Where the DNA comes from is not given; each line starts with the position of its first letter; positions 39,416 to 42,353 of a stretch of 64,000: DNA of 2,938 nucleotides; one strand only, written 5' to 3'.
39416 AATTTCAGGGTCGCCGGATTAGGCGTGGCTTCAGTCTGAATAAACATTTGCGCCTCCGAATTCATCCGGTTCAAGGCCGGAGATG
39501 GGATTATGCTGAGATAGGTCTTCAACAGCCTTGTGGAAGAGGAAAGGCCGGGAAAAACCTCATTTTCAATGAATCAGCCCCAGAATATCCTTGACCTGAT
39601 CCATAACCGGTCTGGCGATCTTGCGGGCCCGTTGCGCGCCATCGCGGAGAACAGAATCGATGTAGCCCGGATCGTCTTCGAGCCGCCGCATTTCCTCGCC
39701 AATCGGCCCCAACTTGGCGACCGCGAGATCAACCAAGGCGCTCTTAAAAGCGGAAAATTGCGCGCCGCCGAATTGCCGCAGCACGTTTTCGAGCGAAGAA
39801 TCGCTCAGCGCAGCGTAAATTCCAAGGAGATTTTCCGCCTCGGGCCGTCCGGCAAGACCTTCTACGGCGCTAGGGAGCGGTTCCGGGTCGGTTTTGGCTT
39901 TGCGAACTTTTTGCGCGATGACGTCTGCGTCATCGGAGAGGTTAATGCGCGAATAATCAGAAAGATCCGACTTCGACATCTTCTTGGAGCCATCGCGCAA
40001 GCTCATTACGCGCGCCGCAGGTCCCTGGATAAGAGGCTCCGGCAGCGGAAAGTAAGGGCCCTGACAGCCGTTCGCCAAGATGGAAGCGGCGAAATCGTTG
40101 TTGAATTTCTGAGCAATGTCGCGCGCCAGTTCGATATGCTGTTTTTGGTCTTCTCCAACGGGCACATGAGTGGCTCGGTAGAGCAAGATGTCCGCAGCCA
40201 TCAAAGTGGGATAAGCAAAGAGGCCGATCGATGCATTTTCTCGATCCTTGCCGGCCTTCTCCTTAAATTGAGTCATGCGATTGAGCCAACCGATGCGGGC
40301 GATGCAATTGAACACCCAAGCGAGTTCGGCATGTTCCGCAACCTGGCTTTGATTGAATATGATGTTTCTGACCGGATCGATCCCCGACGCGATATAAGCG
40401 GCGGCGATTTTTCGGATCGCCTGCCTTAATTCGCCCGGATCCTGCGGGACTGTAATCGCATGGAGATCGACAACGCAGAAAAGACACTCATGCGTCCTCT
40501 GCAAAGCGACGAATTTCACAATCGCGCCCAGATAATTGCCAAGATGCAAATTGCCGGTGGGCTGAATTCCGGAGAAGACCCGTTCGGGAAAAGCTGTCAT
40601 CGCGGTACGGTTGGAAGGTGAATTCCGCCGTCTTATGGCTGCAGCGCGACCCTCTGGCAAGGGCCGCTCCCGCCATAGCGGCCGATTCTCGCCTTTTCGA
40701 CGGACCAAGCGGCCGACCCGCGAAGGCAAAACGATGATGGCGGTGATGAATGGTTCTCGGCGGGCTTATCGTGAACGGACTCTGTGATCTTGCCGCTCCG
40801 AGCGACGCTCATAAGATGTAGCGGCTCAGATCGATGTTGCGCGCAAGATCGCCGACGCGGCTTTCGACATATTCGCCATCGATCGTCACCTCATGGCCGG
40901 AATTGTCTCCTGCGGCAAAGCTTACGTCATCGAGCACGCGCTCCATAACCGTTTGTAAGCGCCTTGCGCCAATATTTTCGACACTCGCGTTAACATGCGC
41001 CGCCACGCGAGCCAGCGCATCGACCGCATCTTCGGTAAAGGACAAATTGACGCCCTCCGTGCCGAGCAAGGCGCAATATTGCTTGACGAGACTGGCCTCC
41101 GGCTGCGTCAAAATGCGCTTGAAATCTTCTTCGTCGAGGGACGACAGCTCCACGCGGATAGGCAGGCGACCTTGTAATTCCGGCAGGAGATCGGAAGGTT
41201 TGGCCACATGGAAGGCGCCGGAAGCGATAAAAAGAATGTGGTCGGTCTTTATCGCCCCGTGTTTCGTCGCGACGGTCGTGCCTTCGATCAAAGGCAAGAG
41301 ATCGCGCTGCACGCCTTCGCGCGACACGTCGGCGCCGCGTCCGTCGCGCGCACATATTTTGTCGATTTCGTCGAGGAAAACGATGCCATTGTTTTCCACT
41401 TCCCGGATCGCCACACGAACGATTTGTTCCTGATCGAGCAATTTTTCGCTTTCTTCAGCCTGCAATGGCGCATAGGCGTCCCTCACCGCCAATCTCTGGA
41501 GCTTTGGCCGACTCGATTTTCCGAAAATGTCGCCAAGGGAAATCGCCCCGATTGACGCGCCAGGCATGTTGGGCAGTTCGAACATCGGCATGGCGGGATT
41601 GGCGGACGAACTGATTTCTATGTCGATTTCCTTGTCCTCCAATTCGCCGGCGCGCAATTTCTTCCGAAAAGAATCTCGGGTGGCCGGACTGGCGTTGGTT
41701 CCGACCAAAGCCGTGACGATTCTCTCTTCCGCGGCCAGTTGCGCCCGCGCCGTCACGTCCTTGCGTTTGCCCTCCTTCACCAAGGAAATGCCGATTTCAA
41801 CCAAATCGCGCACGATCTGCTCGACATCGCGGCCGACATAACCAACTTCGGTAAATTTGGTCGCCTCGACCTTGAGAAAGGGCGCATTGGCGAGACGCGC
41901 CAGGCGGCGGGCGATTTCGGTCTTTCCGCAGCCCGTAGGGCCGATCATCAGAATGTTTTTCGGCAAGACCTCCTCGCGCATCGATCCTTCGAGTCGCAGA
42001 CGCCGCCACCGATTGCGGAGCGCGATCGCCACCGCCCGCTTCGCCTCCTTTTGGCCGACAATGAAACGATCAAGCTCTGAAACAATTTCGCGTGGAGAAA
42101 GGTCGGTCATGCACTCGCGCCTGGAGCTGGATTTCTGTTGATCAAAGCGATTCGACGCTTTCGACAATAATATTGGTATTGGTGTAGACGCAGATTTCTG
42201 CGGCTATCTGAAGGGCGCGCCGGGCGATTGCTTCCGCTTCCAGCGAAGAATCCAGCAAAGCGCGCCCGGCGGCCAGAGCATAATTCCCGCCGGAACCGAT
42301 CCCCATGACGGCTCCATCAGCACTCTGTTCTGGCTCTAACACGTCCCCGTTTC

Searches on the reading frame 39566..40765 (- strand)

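Call 36: search_protein_families(library=ncbifam, proteins=[window:39566-40765:-], max_evalue=1e-70)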
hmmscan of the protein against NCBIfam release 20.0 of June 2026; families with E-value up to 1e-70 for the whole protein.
window:39566-40765:- (399 aa): 1 family
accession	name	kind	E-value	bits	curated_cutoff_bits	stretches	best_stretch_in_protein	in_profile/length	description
TIGR00233.1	trpS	equivalog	1.1e-91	307.6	176.75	1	61-397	3-328/328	tryptophan--tRNA ligase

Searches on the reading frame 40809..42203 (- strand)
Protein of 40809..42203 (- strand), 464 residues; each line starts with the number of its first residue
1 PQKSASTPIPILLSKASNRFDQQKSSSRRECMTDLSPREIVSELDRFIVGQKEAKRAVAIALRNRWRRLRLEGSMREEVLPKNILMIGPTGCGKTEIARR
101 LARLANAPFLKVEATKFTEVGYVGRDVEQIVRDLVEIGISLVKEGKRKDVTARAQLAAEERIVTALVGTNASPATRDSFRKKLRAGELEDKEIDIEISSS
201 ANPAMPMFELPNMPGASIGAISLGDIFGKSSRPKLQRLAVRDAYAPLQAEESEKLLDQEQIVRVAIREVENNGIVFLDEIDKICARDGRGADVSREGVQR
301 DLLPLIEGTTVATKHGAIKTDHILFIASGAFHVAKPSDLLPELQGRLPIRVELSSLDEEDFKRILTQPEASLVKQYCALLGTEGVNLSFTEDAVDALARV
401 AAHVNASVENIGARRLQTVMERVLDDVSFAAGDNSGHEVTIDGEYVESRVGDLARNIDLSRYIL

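Call 36: search_protein_families(library=ncbifam, proteins=[window:40809-42203:-], max_evalue=1e-70)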
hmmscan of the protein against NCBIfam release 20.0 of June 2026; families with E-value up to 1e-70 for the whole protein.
window:40809-42203:- (464 aa): 1 family
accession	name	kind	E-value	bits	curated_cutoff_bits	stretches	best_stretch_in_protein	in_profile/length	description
TIGR00390.1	hslU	equivalog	5.3e-179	595.8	362.45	1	35-464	1-441/441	ATP-dependent protease ATPase subunit HslU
